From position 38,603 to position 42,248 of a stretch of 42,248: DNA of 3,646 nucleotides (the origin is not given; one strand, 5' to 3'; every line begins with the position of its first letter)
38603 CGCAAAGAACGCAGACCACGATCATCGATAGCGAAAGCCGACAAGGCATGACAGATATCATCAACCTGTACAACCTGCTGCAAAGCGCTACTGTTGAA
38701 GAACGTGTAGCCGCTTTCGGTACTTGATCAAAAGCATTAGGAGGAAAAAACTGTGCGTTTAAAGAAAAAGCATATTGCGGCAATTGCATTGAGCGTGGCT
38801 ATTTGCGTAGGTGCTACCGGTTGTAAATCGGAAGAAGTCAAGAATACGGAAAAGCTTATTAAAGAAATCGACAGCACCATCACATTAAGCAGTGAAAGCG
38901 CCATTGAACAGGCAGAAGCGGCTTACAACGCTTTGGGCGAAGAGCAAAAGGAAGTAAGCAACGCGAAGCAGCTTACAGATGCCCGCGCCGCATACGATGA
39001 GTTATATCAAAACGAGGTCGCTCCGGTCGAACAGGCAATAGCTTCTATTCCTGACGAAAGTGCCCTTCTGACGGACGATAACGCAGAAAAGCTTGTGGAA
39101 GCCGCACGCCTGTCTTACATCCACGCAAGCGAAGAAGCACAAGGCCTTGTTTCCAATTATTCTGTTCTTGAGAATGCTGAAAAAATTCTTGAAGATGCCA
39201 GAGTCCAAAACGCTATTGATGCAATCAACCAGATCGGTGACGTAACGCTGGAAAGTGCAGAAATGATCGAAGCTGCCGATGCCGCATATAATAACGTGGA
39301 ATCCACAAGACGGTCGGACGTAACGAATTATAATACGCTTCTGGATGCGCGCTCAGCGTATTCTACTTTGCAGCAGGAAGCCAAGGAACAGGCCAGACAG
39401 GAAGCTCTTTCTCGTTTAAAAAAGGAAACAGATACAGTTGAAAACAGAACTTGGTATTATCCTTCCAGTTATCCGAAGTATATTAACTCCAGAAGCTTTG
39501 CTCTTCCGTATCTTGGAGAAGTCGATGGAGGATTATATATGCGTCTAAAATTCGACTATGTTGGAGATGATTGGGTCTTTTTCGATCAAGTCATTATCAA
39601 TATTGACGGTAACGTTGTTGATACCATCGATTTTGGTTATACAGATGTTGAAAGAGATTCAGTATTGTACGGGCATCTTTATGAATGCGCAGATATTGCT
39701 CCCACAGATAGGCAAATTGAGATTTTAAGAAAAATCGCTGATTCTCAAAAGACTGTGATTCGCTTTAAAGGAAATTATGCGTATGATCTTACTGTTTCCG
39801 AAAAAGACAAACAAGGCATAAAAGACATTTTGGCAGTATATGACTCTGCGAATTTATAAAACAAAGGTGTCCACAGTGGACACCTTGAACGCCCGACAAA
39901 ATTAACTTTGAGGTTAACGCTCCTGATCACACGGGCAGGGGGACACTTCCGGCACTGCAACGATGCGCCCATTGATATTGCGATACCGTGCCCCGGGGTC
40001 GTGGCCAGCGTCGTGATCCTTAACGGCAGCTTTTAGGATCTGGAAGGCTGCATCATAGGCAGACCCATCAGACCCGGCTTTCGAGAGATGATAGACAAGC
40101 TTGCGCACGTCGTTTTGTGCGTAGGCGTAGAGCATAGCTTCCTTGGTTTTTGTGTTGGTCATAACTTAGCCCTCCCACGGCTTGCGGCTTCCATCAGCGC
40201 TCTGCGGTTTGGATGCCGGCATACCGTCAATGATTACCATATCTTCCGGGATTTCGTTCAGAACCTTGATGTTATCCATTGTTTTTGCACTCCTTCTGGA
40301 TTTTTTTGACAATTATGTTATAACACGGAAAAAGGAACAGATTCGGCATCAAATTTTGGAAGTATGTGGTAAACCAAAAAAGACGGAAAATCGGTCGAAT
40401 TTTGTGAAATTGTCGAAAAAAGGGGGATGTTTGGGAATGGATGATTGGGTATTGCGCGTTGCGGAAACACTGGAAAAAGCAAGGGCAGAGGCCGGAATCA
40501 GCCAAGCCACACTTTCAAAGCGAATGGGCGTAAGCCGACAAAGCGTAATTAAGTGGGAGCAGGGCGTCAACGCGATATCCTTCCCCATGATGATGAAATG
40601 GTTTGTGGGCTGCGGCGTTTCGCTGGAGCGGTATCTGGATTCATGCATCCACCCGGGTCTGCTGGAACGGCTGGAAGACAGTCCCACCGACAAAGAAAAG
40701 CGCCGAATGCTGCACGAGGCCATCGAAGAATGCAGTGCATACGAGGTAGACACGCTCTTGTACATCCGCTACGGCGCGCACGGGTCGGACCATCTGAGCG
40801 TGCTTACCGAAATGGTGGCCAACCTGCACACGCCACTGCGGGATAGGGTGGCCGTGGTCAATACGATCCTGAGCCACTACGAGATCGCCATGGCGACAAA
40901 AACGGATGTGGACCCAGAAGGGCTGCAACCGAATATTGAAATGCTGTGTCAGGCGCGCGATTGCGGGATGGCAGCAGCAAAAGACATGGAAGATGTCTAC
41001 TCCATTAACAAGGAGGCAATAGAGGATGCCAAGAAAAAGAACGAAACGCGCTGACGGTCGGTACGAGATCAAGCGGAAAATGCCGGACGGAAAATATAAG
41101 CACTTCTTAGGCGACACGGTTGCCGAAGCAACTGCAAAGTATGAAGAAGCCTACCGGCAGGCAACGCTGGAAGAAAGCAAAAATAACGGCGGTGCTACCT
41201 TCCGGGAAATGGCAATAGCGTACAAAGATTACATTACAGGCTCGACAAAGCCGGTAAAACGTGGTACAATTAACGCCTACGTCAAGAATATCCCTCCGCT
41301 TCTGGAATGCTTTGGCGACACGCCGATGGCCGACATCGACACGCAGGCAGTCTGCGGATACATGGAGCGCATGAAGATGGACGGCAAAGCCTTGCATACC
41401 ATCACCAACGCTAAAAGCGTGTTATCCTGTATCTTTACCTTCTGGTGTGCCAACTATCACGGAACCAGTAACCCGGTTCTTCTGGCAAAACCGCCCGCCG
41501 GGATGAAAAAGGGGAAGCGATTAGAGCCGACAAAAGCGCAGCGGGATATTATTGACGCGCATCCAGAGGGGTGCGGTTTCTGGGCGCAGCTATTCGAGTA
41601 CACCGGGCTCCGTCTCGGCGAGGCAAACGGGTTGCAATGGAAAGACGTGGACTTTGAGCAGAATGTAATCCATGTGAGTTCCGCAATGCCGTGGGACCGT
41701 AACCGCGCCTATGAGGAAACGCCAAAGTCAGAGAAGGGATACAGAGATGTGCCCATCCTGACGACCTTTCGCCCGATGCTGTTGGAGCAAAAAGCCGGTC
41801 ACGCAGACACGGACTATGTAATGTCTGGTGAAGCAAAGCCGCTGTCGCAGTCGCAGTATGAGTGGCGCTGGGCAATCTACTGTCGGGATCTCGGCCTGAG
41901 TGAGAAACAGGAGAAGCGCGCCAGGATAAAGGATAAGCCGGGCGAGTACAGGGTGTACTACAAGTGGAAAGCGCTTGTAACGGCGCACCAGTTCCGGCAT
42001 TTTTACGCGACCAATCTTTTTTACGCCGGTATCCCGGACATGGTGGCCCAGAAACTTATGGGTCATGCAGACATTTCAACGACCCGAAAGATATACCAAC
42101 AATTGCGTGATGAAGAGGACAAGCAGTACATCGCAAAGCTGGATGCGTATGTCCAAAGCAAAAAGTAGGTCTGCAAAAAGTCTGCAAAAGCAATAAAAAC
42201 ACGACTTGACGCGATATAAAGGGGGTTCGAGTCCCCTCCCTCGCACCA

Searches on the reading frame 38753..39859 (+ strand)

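Call 11: search_protein_families(library=pfam, proteins=[window:38753-39859:+], max_evalue=0.01)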
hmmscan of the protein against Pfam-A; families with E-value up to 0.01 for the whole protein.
window:38753-39859:+ (368 aa): 1 family
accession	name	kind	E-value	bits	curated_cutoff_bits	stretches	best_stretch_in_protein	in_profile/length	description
PF03978.18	Borrelia_REV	-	0.0084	16.4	27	0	21-115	33-127/181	Borrelia burgdorferi REV protein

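Call 67: search_protein_families(library=phrogs, proteins=[window:38753-39859:+], max_evalue=0.001)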
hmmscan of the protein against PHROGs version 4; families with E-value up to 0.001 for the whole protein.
window:38753-39859:+ (368 aa): 0 families

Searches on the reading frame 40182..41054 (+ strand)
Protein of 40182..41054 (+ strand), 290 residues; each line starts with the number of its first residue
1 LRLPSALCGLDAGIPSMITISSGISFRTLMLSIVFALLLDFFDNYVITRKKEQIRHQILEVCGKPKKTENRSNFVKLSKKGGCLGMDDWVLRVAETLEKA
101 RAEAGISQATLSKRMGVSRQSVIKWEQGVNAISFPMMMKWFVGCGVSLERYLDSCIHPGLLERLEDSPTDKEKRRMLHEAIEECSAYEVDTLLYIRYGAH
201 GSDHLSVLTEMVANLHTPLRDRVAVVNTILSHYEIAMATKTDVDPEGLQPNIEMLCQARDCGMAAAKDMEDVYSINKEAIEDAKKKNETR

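Call 11: search_protein_families(library=pfam, proteins=[window:40182-41054:+], max_evalue=0.01)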
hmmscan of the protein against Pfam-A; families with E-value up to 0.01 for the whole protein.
window:40182-41054:+ (290 aa): 4 families
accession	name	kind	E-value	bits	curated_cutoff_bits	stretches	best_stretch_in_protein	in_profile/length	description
PF01381.28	HTH_3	-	1.6e-10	41.3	23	1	97-149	1-53/55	Helix-turn-helix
PF13560.12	HTH_31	-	6.2e-05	23.7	27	1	94-134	3-44/64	Helix-turn-helix domain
PF12844.13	HTH_19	-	0.0012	19.2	30.2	1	95-146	2-53/64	Helix-turn-helix domain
PF13443.12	HTH_26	-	0.0019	18.9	22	0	97-138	2-44/63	Cro/C1-type HTH DNA-binding domain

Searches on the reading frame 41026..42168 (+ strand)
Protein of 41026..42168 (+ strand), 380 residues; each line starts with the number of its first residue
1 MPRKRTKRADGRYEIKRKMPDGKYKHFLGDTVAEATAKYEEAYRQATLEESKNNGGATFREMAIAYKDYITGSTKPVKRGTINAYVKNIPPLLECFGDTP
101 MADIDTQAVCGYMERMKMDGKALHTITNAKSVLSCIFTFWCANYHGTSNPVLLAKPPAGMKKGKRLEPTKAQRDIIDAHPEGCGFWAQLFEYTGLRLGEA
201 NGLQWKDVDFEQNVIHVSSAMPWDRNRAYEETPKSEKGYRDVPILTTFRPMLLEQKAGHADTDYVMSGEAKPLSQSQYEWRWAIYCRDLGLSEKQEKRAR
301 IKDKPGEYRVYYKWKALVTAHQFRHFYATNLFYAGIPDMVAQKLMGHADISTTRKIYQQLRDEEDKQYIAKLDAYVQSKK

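Call 11: search_protein_families(library=pfam, proteins=[window:41026-42168:+], max_evalue=0.01)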
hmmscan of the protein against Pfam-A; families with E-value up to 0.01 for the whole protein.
window:41026-42168:+ (380 aa): 3 families
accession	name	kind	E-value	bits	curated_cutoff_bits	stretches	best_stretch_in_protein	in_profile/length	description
PF00589.27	Phage_integrase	-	1.1e-20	74.6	27.1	1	189-363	30-171/172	Phage integrase family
PF16795.10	Phage_integr_3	-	0.0013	19.1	27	1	313-370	104-157/161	Archaeal phage integrase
PF13495.12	Phage_int_SAM_4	-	0.0027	18.5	27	1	76-138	13-76/85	Phage integrase, N-terminal SAM-like domain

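Call 20: find_related_loci(query=window:41026-42168:+, collection=genome_contigs, flank=10000)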
Query window:41026-42168:+ (380 aa) in genome_contigs; peptide patterns used: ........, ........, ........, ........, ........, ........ (x = any residue, [..] = any of these).
100 stretches matched a pattern; 40 encode a relative of the query (tblastn E <= 1e-3); 40 distinct loci.
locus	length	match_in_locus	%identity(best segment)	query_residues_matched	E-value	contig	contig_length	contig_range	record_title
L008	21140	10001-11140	98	1-380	0e+0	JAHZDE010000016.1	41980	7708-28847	MAG: Clostridiales bacterium isolate HRGM_Genome_2450 HRGM_Genome_2450_16, whole genome shotgun sequence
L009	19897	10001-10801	31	93-380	1e-36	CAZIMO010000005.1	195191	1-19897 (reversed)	MAG TPA_asm: uncultured Eubacteriales bacterium isolate SRP199465_co2_386 genome assembly, contig: NODE_50_length_195191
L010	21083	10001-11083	30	4-373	2e-36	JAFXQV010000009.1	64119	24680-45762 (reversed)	MAG: Oscillibacter sp. isolate RGIG6662 Sheep_Rumen-1__c572, whole genome shotgun sequence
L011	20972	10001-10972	30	6-362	6e-35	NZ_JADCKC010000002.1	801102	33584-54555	Gemmiger gallinarum strain DSM 109015 seq2, whole genome shotgun sequence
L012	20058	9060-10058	29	6-373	1e-32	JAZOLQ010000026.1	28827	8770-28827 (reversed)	MAG: Eubacteriales bacterium isolate T1900045652_YK20190346.MAGScoT_cleanbin_000044 SGB_8221_k141_2968593, whole genome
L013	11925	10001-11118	30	6-374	5e-21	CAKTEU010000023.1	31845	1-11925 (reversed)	MAG: uncultured Eubacteriales bacterium isolate REFINED_METABAT215_TOP10_CONTIGS_1500_ASSEMBLY_K77_MERGED__Hadza_PheChl_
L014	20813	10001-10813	26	92-367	3e-19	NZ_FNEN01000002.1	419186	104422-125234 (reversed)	Natribacillus halophilus strain DSM 21771, whole genome shotgun sequence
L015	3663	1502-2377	23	78-375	7e-16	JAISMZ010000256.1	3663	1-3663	MAG: Coriobacteriales bacterium isolate Im510_bin61 k119_3576198, whole genome shotgun sequence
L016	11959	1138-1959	25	96-376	1e-12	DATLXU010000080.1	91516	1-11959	MAG TPA_asm: Blastocatellia bacterium isolate SMAG_U13254 k141_283485, whole genome shotgun sequence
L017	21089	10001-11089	22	17-378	8e-11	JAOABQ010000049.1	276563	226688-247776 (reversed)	MAG: Clostridia bacterium isolate SKW182 k141_1124858, whole genome shotgun sequence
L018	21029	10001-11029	26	22-366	4e-10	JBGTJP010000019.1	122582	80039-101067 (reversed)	MAG: Pyrinomonadaceae bacterium isolate JTS-RE292 k141_30489, whole genome shotgun sequence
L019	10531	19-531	29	193-373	6e-10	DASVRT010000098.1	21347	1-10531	MAG TPA_asm: Pyrinomonadaceae bacterium isolate SMAG_U3243 k141_359037, whole genome shotgun sequence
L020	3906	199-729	26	193-379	4e-10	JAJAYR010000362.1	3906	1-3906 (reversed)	MAG: Pyrinomonadaceae bacterium isolate CAN_BIN16 c_000000130220, whole genome shotgun sequence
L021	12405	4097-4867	24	92-359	1e-14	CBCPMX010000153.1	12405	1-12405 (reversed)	MAG: uncultured Oscillospiraceae bacterium isolate metabat2_coassembly.36_MAGs genome assembly, contig: k87_1110777, who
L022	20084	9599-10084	29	192-367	2e-9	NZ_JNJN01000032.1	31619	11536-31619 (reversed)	Agathobaculum desmolans ATCC 43058 T363DRAFT_scaffold00031.31_C, whole genome shotgun sequence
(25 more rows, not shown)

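Call 21: find_encoding_contigs(protein=window:41026-42168:+, flank=10000, max_places=10)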
Protein window:41026-42168:+ (380 aa): 16 contigs read that carry it; 10 places shown.
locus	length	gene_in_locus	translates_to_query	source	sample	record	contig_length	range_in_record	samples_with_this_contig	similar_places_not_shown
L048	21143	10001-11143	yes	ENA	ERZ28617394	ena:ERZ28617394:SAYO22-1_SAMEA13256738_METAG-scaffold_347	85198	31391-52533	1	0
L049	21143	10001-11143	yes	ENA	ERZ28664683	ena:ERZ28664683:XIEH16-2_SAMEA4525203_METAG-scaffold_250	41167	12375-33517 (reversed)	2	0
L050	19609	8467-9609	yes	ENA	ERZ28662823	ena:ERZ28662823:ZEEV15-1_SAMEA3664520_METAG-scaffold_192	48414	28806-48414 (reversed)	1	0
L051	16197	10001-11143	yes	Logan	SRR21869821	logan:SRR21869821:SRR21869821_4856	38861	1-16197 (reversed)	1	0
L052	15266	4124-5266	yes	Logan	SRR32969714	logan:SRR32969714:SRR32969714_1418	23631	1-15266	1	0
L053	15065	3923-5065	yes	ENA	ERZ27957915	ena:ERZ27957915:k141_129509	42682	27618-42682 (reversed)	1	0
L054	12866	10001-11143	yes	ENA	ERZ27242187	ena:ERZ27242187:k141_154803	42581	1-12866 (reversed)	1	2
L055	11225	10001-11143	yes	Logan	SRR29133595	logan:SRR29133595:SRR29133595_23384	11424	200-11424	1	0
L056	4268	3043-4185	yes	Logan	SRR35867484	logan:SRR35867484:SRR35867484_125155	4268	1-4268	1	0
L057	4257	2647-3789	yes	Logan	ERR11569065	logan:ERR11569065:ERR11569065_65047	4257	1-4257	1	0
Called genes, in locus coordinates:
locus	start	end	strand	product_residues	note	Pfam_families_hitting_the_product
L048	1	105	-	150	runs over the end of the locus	PF00436:SSB, PF22657:SSB_1 (weak)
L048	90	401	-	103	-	-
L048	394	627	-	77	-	-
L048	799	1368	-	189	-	-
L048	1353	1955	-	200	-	-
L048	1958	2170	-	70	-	-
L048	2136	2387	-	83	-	-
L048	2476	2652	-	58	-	-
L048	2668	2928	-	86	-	-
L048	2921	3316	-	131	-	-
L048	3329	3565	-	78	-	-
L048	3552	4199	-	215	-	-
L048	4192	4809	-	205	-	PF00239:Resolvase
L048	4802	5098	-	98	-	-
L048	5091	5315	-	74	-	-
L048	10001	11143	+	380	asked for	PF00589:Phage_integrase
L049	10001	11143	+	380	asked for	PF00589:Phage_integrase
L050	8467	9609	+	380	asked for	PF00589:Phage_integrase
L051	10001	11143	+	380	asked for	PF00589:Phage_integrase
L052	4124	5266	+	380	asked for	PF00589:Phage_integrase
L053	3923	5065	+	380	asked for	PF00589:Phage_integrase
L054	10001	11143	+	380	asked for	PF00589:Phage_integrase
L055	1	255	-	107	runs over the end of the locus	-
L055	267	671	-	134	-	PF12844:HTH_19, PF13560:HTH_31, PF01381:HTH_3, PF13443:HTH_26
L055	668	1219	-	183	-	-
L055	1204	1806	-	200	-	-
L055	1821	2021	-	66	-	-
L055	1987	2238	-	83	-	-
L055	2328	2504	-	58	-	-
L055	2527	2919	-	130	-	-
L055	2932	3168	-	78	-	-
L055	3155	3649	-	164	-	-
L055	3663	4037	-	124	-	-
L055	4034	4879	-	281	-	PF02899:Phage_int_SAM_1 (weak), PF00589:Phage_integrase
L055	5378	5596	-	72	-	-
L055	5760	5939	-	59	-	-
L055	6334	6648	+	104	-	PF01381:HTH_3 (weak), PF13443:HTH_26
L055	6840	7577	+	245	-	-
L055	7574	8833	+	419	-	PF00929:RNase_T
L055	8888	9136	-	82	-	-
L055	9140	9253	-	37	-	-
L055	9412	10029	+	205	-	PF13560:HTH_31 (weak), PF01381:HTH_3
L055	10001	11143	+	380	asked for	PF00589:Phage_integrase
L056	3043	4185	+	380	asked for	PF00589:Phage_integrase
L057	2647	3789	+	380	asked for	PF00589:Phage_integrase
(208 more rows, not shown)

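Call 23: find_homologous_proteins(query=window:41026-42168:+, max_evalue=1e-30)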
Query window:41026-42168:+ (380 aa): 177 proteins with E <= 1e-30 among 1651 candidates; the best 120 are listed.
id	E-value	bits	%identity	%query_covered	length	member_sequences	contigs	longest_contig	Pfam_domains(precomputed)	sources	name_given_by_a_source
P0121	1.4e-257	872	98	100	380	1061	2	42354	PF00589.28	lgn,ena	-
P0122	1.1e-212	724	79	100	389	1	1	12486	PF00589.28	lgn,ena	-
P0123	1.7e-208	710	80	100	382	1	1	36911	PF00589.28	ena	-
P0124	4.7e-204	696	78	100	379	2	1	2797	PF00589.28,PF16795.11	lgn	-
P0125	1.1e-197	675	75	100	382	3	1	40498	PF13495.13,PF00589.28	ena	-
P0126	6.2e-196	669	75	100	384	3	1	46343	PF00589.28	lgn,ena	-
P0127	1.1e-195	668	73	100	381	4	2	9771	PF13495.13,PF00589.28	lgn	-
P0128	6.4e-194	662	73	100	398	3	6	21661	PF00589.28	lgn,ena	-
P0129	3.2e-182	624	71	100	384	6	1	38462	PF00589.28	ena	-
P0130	4.8e-182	623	71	100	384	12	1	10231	PF14659.13,PF00589.28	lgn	-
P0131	1.4e-181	622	71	100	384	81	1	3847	PF14659.13,PF00589.28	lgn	-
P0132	2.3e-181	621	69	100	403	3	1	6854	PF00589.28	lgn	-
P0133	8.9e-179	612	70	99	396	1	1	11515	PF00589.28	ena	-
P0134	1.6e-176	605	67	100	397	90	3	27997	PF13495.13,PF00589.28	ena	-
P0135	1.2e-175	602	69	100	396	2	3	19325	PF00589.28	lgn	-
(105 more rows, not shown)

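Call 66: search_protein_families(library=ncbifam, proteins=[window:41026-42168:+], max_evalue=0.001)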
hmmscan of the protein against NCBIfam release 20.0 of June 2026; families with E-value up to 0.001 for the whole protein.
window:41026-42168:+ (380 aa): 9 families
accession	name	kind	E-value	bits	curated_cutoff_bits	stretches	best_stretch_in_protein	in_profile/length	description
NF040815.2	recomb_XerA_Arch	equivalog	1.4e-19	70.7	220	2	315-366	210-260/263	site-specific tyrosine recombinase/integron integrase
TIGR02225.1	recomb_XerD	equivalog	2.6e-14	53.2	329.6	1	297-366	212-280/290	site-specific tyrosine recombinase XerD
TIGR02224.1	recomb_XerC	equivalog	1.6e-13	50.7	335.15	2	308-363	226-280/295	tyrosine recombinase XerC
TIGR02249.1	integrase_gron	subfamily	1.2e-12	47.9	265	1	317-373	258-313/315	integron integrase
NF001399.0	PRK00283.1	subfamily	3.4e-12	46.2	279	1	294-369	221-292/300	tyrosine recombinase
NF003462.0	PRK05084.1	equivalog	6e-09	35.1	267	1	312-373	299-357/360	tyrosine recombinase XerS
NF011946.0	PRK15417.1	equivalog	2e-07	30.5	435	1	318-361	274-316/337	integron integrase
NF002331.0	PRK01287.1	subfamily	7.8e-05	21.8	371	0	319-359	272-311/365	site-specific tyrosine recombinase XerC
NF040693.1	recomb_GmtY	equivalog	0.00046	19.6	340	0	318-364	391-436/441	gamma-mobile-trio recombinase GmtY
